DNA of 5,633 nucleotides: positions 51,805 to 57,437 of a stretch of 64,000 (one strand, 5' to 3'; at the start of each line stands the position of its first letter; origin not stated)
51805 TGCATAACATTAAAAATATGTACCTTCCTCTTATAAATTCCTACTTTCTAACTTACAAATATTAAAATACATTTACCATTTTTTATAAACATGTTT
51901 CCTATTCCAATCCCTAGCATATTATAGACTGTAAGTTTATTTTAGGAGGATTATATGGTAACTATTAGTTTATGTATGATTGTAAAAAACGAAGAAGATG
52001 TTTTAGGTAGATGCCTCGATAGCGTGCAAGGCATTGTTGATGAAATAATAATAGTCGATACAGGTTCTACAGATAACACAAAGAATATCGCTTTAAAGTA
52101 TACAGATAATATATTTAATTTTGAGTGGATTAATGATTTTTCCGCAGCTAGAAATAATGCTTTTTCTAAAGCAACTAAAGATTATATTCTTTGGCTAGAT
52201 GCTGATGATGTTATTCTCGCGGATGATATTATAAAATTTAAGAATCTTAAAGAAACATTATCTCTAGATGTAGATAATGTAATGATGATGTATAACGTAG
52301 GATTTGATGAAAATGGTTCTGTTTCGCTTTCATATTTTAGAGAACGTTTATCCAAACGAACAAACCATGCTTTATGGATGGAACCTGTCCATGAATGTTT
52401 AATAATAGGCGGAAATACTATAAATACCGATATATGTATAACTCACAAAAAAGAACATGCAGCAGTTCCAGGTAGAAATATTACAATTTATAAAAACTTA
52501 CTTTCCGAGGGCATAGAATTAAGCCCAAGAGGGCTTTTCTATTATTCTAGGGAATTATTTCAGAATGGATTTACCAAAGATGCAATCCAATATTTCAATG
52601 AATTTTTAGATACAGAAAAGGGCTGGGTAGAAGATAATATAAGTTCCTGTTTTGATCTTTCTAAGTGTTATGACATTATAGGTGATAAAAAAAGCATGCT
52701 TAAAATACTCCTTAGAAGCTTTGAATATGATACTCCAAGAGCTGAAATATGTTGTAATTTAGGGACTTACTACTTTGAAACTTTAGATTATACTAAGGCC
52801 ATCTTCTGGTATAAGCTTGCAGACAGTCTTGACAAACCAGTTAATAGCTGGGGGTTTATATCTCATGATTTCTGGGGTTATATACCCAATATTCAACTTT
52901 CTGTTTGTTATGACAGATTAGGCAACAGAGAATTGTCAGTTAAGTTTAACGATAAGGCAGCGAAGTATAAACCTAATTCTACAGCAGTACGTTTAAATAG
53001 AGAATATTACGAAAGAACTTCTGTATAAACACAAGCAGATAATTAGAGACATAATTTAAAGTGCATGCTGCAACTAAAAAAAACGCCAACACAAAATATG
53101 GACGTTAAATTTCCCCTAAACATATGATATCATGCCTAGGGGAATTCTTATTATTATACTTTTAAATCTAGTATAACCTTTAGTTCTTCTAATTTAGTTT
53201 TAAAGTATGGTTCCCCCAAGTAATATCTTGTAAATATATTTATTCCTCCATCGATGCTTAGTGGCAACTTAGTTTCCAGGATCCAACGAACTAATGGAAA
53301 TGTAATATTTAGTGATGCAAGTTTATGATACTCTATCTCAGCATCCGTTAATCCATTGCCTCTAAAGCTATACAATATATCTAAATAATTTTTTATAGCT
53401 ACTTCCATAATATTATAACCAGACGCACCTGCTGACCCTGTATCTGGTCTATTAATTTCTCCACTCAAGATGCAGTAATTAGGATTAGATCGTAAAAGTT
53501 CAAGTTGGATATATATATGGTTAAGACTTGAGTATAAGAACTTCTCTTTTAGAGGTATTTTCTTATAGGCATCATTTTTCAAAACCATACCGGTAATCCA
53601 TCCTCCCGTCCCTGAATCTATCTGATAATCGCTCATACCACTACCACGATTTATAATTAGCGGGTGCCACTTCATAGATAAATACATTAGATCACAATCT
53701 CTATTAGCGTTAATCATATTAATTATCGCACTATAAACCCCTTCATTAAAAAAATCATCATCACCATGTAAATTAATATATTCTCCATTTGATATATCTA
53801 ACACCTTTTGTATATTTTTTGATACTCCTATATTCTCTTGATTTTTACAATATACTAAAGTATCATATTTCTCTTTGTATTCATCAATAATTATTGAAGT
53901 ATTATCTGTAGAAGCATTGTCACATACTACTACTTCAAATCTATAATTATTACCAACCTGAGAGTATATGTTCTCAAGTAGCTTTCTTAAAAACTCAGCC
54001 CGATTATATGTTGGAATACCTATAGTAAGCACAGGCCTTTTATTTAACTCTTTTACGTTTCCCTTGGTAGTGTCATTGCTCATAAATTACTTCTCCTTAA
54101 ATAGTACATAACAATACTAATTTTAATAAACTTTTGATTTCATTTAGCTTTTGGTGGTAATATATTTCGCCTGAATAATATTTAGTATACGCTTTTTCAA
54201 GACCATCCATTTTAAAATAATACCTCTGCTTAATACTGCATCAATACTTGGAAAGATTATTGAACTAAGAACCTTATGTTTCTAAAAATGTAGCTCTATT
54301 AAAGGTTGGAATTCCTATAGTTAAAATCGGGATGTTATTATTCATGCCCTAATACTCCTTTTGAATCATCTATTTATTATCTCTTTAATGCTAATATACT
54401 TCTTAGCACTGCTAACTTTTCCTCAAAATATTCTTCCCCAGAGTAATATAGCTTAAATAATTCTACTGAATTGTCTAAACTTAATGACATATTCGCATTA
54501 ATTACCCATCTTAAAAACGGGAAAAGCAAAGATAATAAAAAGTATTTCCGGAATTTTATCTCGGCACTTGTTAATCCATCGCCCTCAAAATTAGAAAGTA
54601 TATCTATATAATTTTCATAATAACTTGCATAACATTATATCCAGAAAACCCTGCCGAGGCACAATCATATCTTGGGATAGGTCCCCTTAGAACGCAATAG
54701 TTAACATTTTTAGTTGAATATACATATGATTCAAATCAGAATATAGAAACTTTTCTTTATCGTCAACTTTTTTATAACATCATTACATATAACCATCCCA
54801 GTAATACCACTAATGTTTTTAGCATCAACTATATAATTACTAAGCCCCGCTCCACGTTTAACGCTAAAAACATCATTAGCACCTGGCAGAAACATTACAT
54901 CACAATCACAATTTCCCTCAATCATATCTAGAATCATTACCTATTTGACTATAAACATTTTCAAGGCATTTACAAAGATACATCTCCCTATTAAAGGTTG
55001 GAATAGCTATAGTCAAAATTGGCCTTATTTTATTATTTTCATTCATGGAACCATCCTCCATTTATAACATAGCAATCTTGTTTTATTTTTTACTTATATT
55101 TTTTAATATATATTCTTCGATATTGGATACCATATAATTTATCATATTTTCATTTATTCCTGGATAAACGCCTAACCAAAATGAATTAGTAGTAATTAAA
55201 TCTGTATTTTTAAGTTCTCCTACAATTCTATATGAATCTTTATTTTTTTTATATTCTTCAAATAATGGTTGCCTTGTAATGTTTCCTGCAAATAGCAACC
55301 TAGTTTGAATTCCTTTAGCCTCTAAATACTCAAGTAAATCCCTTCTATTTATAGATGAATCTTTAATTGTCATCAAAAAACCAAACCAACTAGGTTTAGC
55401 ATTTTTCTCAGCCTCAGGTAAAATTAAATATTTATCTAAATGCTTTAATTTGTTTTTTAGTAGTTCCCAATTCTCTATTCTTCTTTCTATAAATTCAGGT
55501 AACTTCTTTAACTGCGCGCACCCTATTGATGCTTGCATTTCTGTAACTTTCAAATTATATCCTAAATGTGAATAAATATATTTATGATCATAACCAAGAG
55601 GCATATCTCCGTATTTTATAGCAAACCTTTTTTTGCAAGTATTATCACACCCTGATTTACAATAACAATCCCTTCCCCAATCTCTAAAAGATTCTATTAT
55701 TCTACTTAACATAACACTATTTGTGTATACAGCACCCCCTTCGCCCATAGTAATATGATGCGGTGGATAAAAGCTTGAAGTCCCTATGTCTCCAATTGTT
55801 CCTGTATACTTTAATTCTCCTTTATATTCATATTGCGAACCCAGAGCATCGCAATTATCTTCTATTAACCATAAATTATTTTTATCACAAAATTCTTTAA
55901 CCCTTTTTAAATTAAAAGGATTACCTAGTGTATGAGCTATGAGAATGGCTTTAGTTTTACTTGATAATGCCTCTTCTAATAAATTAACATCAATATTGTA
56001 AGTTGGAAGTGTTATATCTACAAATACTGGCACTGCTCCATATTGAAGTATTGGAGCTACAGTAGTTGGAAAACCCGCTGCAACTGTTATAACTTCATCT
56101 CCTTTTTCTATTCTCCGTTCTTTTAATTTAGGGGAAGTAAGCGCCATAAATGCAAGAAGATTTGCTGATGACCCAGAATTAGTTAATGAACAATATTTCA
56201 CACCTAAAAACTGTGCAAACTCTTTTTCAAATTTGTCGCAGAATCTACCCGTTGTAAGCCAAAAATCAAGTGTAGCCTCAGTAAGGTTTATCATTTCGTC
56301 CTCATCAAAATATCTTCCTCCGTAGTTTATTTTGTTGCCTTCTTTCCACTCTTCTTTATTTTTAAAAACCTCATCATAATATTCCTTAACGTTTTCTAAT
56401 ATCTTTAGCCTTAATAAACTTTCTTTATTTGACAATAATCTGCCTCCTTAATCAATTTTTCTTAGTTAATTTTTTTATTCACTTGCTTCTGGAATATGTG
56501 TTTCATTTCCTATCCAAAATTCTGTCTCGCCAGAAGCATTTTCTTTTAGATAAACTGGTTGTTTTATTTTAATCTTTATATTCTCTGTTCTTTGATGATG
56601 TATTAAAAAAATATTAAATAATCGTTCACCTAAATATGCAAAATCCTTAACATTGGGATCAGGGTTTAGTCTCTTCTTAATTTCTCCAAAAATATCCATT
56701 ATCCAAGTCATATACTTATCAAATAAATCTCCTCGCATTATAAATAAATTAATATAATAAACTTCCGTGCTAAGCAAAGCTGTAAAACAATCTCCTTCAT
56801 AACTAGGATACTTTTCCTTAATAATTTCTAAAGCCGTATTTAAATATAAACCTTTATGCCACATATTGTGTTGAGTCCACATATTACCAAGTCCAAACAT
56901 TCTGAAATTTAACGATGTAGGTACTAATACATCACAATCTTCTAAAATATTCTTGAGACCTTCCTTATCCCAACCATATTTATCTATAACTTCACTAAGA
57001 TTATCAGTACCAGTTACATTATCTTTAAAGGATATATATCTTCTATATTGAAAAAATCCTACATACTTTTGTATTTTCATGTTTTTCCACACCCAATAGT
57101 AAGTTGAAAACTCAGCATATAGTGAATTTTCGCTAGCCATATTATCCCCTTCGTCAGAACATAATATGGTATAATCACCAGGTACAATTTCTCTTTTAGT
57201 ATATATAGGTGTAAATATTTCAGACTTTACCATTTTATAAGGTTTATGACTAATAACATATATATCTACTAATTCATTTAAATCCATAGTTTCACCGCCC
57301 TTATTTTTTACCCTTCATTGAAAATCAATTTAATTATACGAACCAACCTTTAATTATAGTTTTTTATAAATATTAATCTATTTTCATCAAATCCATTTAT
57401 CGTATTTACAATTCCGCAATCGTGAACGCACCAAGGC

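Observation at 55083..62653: Predicted CDP-activated, C-branched 3,6-dideoxyhexose pathway (YerE-like ThDP enzyme) beside a collagen-like spore-surface protein gene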

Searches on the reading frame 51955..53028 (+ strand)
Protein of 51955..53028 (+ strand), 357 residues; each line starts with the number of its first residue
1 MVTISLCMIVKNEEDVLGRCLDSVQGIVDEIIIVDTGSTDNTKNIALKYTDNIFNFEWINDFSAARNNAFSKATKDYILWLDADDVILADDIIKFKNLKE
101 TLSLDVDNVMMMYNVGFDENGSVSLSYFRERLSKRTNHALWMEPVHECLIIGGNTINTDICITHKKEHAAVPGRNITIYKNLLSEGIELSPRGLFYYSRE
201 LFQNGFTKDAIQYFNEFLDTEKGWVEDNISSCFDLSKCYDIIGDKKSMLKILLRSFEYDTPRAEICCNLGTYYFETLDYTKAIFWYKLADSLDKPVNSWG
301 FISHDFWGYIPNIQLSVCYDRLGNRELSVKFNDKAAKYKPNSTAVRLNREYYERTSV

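Call 3: search_protein_families(library=pfam, proteins=[window:51955-53028:+])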
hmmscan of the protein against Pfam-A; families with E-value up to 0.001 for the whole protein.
window:51955-53028:+ (357 aa): 6 families
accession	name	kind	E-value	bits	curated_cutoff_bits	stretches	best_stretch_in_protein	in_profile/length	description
PF00535.33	Glycos_transf_2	-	5.3e-23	82.2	23.3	1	5-121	1-123/168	Glycosyl transferase family 2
PF13181.12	TPR_8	-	1.5e-08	34.5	25.7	0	263-294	1-32/34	Tetratricopeptide repeat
PF07719.23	TPR_2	-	4.8e-07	29.9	27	0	263-289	1-27/34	Tetratricopeptide repeat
PF13704.12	Glyco_tranf_2_4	-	1.4e-06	29.1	27.5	1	11-91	1-88/98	Glycosyl transferase family 2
PF10111.15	Glyco_tranf_2_2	-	1.7e-05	24.9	27.3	1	30-104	31-111/276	Glycosyltransferase like family 2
PF00515.34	TPR_1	-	0.00081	19.6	27.8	0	263-289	1-27/34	Tetratricopeptide repeat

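Call 4: search_protein_families(library=ncbifam, proteins=[window:51955-53028:+])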
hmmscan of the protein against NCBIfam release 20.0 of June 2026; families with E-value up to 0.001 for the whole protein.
window:51955-53028:+ (357 aa): 13 families
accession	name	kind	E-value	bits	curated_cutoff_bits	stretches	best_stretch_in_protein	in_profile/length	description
TIGR04195.1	S_glycosyl_SunS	equivalog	1.4e-17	63.6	350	1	3-220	58-283/421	SunS family peptide S-glycosyltransferase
NF007482.0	PRK10073.1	equivalog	3.1e-11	42.9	423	1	4-109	8-120/334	glycosyltransferase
TIGR04283.1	glyco_like_mftF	equivalog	3.1e-07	30.2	182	1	6-127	3-120/221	TIGR04283 family arsenosugar biosynthesis glycosyltransferase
TIGR03965.1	mycofact_glyco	equivalog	1e-05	24.6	280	1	4-85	76-165/467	mycofactocin biosynthesis glycosyltransferase MftF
NF053739.1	GlytfEpsEBac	equivalog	1.5e-05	24.1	450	1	4-124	3-130/265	glycosyltransferase EpsE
NF047683.1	TeichurnBiosyTuaG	equivalog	1.6e-05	24.7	400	1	12-94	16-106/252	teichuronic acid biosynthesis protein TuaG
NF010496.0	PRK13915.1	equivalog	3.6e-05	23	262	1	3-57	32-92/307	glucosyl-3-phosphoglycerate synthase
TIGR04182.1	glyco_TIGR04182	equivalog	6.2e-05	22.5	325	1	10-92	8-90/293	S-layer glycoprotein N-glycosyltransferase AglJ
NF050050.1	ProtGlycPglI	equivalog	0.00012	21.6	500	1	4-104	4-114/306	GalNAc(5)-diNAcBac-PP-undecaprenol beta-1,3-glucosyltransferase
NF038302.1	EPS_HpsE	equivalog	0.00013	21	300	1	24-92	29-104/307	hormogonium polysaccharide biosynthesis glycosyltransferase HpsE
NF041875.1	EPS_EpsD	equivalog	0.00025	20.5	370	1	30-94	32-98/325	exopolysaccharide biosynthesis glycosyltransferase EpsD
NF047507.1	TPR_BatC_Lepto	exception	0.00034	20.2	175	0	191-260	58-127/214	TPR repeat-containing protein BatC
NF040959.1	MamA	equivalog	0.00076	19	200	0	198-341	44-171/204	magnetosome protein MamA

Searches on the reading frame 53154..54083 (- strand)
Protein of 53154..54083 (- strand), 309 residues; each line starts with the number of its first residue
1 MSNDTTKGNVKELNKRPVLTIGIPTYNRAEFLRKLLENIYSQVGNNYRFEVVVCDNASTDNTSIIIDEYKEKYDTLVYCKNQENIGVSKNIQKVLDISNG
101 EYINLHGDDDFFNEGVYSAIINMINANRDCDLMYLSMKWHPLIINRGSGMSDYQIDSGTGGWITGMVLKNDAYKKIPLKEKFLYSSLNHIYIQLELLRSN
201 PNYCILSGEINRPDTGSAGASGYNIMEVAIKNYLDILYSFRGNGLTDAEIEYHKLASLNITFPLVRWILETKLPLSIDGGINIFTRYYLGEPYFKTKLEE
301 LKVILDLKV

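Call 3: search_protein_families(library=pfam, proteins=[window:53154-54083:-])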
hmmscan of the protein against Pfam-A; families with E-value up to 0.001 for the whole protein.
window:53154-54083:- (309 aa): 2 families
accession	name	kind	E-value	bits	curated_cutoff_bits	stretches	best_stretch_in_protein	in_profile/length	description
PF00535.33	Glycos_transf_2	-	3.1e-21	76.5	23.3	1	20-128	1-107/168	Glycosyl transferase family 2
PF13641.12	Glyco_tranf_2_3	-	2e-05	25.2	27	1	19-110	3-97/230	Glycosyltransferase like family 2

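Call 4: search_protein_families(library=ncbifam, proteins=[window:53154-54083:-])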
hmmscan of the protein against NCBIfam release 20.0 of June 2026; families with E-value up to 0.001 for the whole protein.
window:53154-54083:- (309 aa): 14 families
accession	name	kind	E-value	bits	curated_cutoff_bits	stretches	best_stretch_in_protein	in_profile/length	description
NF007482.0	PRK10073.1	equivalog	2.1e-16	59.9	423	1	14-132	3-117/334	glycosyltransferase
NF038302.1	EPS_HpsE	equivalog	6.3e-14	51.6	300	1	19-112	3-99/307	hormogonium polysaccharide biosynthesis glycosyltransferase HpsE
NF041875.1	EPS_EpsD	equivalog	6.8e-12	45.4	370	1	21-110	3-89/325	exopolysaccharide biosynthesis glycosyltransferase EpsD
NF050050.1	ProtGlycPglI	equivalog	1e-11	44.8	500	1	17-125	2-109/306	GalNAc(5)-diNAcBac-PP-undecaprenol beta-1,3-glucosyltransferase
NF053739.1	GlytfEpsEBac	equivalog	2.8e-11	42.9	450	1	22-128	6-111/265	glycosyltransferase EpsE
TIGR04440.1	glyco_TIGR04440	domain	4.3e-11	43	70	1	19-131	2-113/215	TIGR00180 family glycosyltransferase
NF047683.1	TeichurnBiosyTuaG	equivalog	8.2e-10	38.7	400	1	14-122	3-109/252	teichuronic acid biosynthesis protein TuaG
TIGR03937.1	PgaC_IcaA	equivalog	1.9e-09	37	422.3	1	8-122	36-148/407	poly-beta-1,6-N-acetyl-D-glucosamine synthase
TIGR03111.1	glyc2_xrt_Gpos1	hypoth_equivalog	1.1e-08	34.3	363.95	1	7-125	39-154/439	TIGR03111 family XrtG-associated glycosyltransferase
TIGR04283.1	glyco_like_mftF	equivalog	3e-05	23.7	182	1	19-125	1-98/221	TIGR04283 family arsenosugar biosynthesis glycosyltransferase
TIGR04195.1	S_glycosyl_SunS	equivalog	0.0001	21.3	350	1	14-111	54-143/421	SunS family peptide S-glycosyltransferase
NF007453.0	PRK10018.1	equivalog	0.00013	21.7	382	1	15-115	4-102/280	colanic acid biosynthesis glycosyltransferase WcaA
NF047588.1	GlcsyltransPgfSStrep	equivalog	0.00038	19.8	500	1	19-109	3-94/308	glycosyltransferase PgfS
TIGR04017.1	WcaA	equivalog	0.00043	20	495.75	1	15-115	3-101/279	colanic acid biosynthesis glycosyltransferase WcaA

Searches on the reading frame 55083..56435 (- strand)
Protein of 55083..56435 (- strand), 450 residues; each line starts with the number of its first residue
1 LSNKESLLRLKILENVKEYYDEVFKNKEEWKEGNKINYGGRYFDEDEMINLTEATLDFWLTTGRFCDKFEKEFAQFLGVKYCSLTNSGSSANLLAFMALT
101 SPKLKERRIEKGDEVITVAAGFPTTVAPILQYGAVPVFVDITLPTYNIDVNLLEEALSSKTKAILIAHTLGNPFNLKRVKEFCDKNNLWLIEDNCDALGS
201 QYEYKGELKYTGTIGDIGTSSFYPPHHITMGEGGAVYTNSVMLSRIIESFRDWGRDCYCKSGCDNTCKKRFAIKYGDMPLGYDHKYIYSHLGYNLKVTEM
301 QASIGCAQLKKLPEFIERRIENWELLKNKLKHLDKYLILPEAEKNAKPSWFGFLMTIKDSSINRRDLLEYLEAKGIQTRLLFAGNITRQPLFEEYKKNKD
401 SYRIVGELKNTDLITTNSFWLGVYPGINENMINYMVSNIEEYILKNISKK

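Call 3: search_protein_families(library=pfam, proteins=[window:55083-56435:-])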
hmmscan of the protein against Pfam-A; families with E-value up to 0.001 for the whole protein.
window:55083-56435:- (450 aa): 3 families
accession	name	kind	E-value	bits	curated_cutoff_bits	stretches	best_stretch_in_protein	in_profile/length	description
PF01041.23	DegT_DnrJ_EryC1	-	2.2e-90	303.9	19.8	1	44-439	4-359/360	DegT/DnrJ/EryC1/StrS aminotransferase family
PF00266.25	Aminotran_5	-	6.6e-06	25.8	21.5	0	66-200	45-182/371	Aminotransferase class-V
PF01212.27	Beta_elim_lyase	-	0.00064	19.6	27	0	68-195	36-170/288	Beta-eliminating lyase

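Call 4: search_protein_families(library=ncbifam, proteins=[window:55083-56435:-])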
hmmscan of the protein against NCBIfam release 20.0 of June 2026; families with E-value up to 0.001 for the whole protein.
window:55083-56435:- (450 aa): 14 families
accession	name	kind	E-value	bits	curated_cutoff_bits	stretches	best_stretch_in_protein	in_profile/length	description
NF011936.0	PRK15407.1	equivalog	1.5e-216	719.2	423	1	3-445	4-438/440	lipopolysaccharide biosynthesis protein RfbH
TIGR03588.1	PseC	equivalog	9.6e-55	186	423.5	1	36-400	2-344/380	UDP-4-amino-4,6-dideoxy-N-acetyl-beta-L-altrosamine transaminase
TIGR04181.1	NHT_00031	hypoth_equivalog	7.6e-52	176.3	420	2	44-243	9-213/359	LegC family aminotransferase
NF008687.0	PRK11706.1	equivalog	1.3e-39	136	375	1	43-442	9-373/375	dTDP-4-amino-4,6-dideoxygalactose transaminase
NF008658.2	PRK11658.1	equivalog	1.1e-34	119.8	631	1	44-442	13-376/379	UDP-4-amino-4-deoxy-L-arabinose aminotransferase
TIGR02379.1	ECA_wecE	subfamily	1.1e-31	110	434.85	1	61-382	28-321/376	dTDP-4-amino-4,6-dideoxy-D-glucose transaminase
TIGR04427.1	PLP_DesI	equivalog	2.2e-23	83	650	2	53-257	39-231/390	dTDP-4-dehydro-6-deoxyglucose aminotransferase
NF006488.0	PRK08912.1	equivalog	4.2e-08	32.5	498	1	109-173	108-171/387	aminotransferase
NF004770.0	PRK06108.1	subfamily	8.1e-07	28.2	422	1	72-195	89-211/396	pyridoxal phosphate-dependent aminotransferase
NF005817.0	PRK07683.1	equivalog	1.2e-05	24.2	575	1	109-173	110-173/387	aminotransferase A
NF005305.0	PRK06836.1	equivalog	0.00012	21.5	376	1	109-167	119-177/396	pyridoxal phosphate-dependent aminotransferase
NF006569.0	PRK09082.1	subfamily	0.00021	20.5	420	1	109-168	112-171/386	methionine aminotransferase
NF004975.0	PRK06348.1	equivalog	0.00041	19.4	549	1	109-193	110-201/384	pyridoxal phosphate-dependent aminotransferase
NF005816.0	PRK07682.1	equivalog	0.00074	18.2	620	0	109-195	111-204/390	aminotransferase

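Call 38: search_solved_structures(query=window:55083-56435:-, max_evalue=1e-10, show_alignments=2)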
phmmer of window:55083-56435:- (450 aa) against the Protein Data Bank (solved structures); distinct sequences matched with E-value up to 1e-10: 54.
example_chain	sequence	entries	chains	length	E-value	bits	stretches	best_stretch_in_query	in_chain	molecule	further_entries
3bcx_A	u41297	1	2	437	9.6e-162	542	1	7-443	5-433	CDP-6-deoxy-L-threo-D-glycero-4-hexulose-3-dehydrase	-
3bb8_A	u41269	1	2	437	1.7e-160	537.8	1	7-443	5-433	CDP-4-keto-6-deoxy-D-glucose-3-dehydrase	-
2gms_A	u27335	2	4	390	2.3e-55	191.3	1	50-422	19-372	Putative pyridoxamine 5-phosphate-dependent dehydrase, Wbdk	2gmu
3b8x_A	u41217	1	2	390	1.6e-54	188.6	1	50-422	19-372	Pyridoxamine 5-phosphate-dependent dehydrase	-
2r0t_A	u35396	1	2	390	1.9e-54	188.3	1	50-422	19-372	Pyridoxamine 5-phosphate-dependent dehydrase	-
3gr9_A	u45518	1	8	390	2.7e-54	187.9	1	50-422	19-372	ColD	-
9wvy_A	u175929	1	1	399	9.7e-46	159.6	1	32-321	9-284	Putative NDP-4-keto-6-deoxyglucose-3-dehydratase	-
7b0m_AAA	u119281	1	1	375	6.6e-44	153.6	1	56-251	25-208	Sugar aminotransferase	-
7b0d_A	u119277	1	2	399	7e-41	143.6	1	58-255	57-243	Glutamine--scyllo-inositol transaminase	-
8vr5_A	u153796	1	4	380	1e-34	123.3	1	57-247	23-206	DegT/DnrJ/EryC1/StrS aminotransferase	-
8vr3_A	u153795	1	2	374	1.1e-34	123.3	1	57-250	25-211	DegT/DnrJ/EryC1/StrS aminotransferase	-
2c7t_A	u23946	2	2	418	1.3e-33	119.7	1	55-399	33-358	GLUTAMINE-2-DEOXY-SCYLLO-INOSOSE AMINOTRANSFERASE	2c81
5w71_A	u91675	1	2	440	1.5e-33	119.5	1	56-399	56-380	L-glutamine:2-deoxy-scyllo-inosose aminotransferase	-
3frk_A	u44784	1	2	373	3.3e-33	118.3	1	58-255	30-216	QdtB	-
3bn1_A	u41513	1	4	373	8.7e-33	116.9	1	47-256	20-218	Perosamine synthetase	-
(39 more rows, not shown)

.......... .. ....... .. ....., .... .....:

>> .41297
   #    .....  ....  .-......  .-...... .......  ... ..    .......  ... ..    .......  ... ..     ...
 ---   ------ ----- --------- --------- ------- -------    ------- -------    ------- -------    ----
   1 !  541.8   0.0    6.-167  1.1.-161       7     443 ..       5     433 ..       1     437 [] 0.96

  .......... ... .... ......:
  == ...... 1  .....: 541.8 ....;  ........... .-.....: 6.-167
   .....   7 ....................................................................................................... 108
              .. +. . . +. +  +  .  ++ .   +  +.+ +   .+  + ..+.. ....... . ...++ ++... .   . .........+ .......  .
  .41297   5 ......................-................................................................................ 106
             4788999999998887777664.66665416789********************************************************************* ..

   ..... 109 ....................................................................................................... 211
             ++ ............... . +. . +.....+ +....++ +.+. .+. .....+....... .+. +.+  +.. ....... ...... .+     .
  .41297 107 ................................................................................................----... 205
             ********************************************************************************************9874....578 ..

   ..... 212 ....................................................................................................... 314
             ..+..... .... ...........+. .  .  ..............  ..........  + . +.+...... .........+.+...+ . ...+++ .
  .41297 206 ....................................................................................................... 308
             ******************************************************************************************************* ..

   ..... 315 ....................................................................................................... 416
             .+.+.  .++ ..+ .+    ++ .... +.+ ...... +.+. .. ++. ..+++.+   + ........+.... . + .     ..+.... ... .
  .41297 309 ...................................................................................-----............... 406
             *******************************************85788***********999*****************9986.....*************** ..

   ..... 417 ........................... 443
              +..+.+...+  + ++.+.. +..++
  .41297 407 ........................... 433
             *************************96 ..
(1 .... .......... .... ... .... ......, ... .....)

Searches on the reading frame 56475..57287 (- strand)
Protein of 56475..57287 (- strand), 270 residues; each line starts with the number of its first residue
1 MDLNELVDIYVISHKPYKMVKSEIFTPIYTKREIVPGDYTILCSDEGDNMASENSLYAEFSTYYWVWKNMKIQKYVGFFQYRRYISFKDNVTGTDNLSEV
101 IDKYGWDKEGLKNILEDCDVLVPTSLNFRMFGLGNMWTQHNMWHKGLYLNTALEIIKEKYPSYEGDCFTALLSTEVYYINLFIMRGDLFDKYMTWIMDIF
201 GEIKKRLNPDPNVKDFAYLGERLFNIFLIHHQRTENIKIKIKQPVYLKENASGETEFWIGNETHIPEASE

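Call 3: search_protein_families(library=pfam, proteins=[window:56475-57287:-])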
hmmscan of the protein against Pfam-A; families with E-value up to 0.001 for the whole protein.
window:56475-57287:- (270 aa): 1 family
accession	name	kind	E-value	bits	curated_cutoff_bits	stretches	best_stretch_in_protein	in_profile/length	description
PF14393.11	DUF4422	-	1.7e-47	162.6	25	1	9-231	2-219/220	Domain of unknown function (DUF4422)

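Call 4: search_protein_families(library=ncbifam, proteins=[window:56475-57287:-])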
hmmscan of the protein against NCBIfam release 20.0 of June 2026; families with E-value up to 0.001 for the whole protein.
window:56475-57287:- (270 aa): 0 families
